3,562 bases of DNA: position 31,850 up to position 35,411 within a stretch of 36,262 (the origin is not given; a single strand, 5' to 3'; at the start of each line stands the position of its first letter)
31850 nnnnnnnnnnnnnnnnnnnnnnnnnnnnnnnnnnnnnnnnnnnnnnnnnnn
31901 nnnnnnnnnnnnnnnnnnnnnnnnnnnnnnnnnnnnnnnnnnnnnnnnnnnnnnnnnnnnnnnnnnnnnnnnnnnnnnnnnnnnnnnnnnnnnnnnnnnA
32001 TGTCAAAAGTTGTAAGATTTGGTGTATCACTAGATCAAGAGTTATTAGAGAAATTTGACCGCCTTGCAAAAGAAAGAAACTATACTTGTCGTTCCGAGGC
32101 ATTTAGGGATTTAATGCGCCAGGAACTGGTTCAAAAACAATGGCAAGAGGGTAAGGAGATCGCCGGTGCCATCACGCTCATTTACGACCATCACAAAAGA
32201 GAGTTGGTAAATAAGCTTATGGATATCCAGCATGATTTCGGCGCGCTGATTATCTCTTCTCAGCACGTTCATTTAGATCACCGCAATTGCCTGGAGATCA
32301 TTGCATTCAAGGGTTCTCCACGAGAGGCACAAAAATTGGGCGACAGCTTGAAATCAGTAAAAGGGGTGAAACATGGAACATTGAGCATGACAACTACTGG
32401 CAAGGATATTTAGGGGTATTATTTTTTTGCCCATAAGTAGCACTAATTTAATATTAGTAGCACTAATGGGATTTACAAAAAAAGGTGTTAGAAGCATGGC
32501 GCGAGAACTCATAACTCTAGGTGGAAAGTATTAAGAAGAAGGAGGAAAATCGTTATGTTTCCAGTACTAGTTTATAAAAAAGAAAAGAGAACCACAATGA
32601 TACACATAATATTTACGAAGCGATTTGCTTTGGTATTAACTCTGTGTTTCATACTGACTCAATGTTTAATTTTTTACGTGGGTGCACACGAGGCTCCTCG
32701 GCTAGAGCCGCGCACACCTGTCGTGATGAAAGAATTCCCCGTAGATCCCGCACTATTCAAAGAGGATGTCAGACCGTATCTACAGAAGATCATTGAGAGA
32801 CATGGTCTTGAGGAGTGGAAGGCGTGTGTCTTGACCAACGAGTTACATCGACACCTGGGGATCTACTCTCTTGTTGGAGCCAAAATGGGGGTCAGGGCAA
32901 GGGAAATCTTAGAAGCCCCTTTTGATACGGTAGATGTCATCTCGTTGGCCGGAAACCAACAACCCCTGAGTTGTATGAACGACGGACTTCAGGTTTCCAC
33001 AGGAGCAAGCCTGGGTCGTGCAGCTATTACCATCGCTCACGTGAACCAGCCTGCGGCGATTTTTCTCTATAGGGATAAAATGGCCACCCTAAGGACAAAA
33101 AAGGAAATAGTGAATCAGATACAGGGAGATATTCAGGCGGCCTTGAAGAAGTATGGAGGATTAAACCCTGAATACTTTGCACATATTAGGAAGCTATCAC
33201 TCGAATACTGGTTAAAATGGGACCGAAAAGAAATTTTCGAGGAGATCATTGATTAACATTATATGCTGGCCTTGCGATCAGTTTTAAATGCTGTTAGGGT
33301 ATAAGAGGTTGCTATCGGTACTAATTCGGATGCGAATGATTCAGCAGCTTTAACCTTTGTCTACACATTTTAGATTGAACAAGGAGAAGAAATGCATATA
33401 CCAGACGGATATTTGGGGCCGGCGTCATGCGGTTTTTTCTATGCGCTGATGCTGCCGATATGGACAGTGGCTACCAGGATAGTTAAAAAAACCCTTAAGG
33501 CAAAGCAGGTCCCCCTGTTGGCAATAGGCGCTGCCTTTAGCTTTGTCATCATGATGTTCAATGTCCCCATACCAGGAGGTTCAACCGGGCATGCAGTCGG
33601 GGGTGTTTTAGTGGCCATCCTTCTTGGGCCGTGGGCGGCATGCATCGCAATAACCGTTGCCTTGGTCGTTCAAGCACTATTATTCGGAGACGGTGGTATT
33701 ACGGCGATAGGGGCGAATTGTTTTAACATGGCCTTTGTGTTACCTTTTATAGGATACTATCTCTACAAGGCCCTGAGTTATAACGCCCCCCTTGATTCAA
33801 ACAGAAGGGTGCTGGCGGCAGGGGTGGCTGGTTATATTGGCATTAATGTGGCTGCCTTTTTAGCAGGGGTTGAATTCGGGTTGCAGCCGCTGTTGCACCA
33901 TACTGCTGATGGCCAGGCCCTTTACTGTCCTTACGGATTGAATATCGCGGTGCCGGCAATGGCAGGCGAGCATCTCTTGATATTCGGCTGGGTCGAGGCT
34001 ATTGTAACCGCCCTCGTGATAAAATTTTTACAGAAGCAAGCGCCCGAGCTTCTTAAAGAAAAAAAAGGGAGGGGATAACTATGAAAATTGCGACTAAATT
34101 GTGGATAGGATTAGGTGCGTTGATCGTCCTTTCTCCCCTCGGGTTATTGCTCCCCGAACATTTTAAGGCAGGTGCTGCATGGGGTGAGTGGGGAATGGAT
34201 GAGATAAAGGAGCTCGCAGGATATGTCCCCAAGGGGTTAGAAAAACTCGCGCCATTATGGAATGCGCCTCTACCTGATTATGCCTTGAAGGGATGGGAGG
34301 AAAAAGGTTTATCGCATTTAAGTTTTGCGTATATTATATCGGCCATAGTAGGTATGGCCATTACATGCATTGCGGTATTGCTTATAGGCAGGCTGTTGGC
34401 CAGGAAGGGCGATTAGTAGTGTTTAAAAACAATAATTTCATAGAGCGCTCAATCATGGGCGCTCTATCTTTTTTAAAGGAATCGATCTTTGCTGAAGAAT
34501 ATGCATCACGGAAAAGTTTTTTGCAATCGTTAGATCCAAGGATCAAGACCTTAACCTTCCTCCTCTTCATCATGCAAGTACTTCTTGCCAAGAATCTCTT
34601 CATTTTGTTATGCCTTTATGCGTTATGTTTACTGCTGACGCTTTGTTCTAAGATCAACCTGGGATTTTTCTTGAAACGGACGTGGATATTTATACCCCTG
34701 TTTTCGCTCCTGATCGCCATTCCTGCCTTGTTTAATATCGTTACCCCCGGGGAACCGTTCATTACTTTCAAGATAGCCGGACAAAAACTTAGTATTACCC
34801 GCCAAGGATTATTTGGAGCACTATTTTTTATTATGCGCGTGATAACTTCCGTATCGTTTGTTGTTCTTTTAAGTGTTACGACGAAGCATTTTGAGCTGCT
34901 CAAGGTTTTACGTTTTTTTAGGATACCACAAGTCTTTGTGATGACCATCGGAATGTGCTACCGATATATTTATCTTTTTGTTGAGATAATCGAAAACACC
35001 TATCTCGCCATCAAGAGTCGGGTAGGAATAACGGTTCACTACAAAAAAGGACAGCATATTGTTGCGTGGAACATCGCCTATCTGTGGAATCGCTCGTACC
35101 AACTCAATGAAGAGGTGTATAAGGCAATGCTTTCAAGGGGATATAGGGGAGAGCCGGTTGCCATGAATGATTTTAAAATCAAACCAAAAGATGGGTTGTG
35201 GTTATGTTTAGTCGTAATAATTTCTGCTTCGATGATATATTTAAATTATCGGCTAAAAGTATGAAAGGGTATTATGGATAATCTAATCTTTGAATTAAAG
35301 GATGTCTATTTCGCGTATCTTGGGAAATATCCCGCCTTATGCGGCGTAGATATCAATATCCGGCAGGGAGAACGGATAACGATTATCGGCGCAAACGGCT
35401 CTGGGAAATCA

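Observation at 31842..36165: A complete nickel-uptake cassette (nikR to cbiO) is bracketed by 76-nt imperfect inverted repeats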

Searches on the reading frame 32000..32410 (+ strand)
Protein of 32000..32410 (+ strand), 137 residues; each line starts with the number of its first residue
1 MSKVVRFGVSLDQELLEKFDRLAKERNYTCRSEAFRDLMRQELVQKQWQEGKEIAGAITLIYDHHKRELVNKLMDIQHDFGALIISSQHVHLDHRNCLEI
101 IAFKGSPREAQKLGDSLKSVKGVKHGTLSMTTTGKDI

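Call 11: search_protein_families(library=pfam, proteins=[window:32000-32410:+])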
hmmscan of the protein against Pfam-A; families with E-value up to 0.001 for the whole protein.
window:32000-32410:+ (137 aa): 2 families
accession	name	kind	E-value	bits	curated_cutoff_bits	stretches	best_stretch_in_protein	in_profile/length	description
PF08753.17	NikR_C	-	6.5e-31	106.8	22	1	55-131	1-77/77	NikR C terminal nickel binding domain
PF01402.27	RHH_1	-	7.6e-08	32.5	20.5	1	6-44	1-38/39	Ribbon-helix-helix protein, copG family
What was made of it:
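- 32000..32413 (+): nikR. Pfam RHH_1 + NikR_C (call 11).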

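Call 13: find_encoding_contigs(protein=window:32000-32410:+, flank=10000, max_places=10)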
Protein window:32000-32410:+ (137 aa): no gene with exactly this product is on record in the collection.

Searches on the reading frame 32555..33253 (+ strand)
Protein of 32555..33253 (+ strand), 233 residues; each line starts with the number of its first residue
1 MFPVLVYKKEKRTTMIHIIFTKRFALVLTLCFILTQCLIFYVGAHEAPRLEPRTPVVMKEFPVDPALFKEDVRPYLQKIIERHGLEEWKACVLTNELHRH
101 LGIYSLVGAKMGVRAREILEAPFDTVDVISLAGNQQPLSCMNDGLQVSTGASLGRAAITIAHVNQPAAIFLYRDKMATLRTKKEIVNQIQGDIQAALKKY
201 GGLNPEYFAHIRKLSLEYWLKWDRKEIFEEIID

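Call 11: search_protein_families(library=pfam, proteins=[window:32555-33253:+])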
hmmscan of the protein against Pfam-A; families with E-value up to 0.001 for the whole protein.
window:32555-33253:+ (233 aa): 1 family
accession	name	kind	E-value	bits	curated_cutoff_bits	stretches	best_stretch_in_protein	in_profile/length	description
PF02663.19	FmdE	-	5.2e-12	46.4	22.9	1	97-228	1-132/133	FmdE, Molybdenum formylmethanofuran dehydrogenase operon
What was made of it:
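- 32555..33256 (+): FmdE-domain gene, in the variable slot between nikR and cbiM. Pfam FmdE 5e-12 (call 11).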

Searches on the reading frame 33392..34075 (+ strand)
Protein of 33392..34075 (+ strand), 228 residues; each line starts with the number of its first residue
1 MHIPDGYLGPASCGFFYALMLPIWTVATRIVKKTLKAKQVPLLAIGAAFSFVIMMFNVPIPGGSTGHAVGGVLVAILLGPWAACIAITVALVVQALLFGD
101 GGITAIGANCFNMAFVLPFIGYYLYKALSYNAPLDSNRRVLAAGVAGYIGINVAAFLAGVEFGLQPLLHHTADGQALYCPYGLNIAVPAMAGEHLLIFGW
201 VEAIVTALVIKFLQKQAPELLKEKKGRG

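Call 11: search_protein_families(library=pfam, proteins=[window:33392-34075:+])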
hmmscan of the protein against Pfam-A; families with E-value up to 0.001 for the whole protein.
window:33392-34075:+ (228 aa): 2 families
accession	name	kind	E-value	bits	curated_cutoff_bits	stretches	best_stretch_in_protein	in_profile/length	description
PF01891.21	CbiM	-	7.7e-64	215.7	23.1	1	2-220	1-205/205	Cobalt uptake substrate-specific transmembrane region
PF12822.12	ECF_trnsprt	-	2.2e-06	28.2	30.7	1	42-212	5-167/169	ECF transporter, substrate-specific component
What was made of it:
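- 33392..34078 (+): cbiM/nikM. Pfam CbiM 8e-64 (call 11).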

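Call 12: find_encoding_contigs(protein=window:33392-34075:+, flank=10000, max_places=10)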
Protein window:33392-34075:+ (228 aa): no gene with exactly this product is on record in the collection.

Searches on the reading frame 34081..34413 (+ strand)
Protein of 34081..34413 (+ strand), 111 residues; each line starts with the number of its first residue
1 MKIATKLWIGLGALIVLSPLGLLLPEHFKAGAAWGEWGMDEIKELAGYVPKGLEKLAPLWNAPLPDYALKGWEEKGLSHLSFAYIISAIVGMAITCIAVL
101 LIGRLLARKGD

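Call 11: search_protein_families(library=pfam, proteins=[window:34081-34413:+])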
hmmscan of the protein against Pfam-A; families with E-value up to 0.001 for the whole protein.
window:34081-34413:+ (111 aa): 1 family
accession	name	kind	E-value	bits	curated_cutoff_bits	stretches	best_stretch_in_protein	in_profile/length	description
PF13190.11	PDGLE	-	1.4e-10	41.3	27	1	13-108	11-102/102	PDGLE domain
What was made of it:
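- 34081..34416 (+): Gene for a PDGLE-domain small membrane component. Pfam PDGLE 1e-10 (call 11).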

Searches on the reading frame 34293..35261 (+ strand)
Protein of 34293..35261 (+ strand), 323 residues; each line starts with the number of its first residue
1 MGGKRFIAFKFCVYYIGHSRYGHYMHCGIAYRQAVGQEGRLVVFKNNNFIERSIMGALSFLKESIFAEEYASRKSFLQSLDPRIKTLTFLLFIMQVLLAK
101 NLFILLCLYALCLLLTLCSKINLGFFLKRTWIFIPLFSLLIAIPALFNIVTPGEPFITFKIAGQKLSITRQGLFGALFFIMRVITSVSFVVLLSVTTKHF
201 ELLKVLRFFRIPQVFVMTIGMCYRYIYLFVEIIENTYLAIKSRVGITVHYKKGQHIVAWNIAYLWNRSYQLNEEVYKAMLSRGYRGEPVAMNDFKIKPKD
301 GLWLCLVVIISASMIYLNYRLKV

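Call 11: search_protein_families(library=pfam, proteins=[window:34293-35261:+])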
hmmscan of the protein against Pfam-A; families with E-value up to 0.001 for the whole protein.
window:34293-35261:+ (323 aa): 1 family
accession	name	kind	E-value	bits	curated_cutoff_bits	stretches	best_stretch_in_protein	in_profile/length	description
PF02361.21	CbiQ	-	3.3e-28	99.3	25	1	74-286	2-210/216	Cobalt transport protein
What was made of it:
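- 34419..35264 (+): cbiQ. The likely start is GTG at 34419, giving 281 aa as in relatives. Pfam CbiQ 3e-28 on the longer ORF (call 11).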
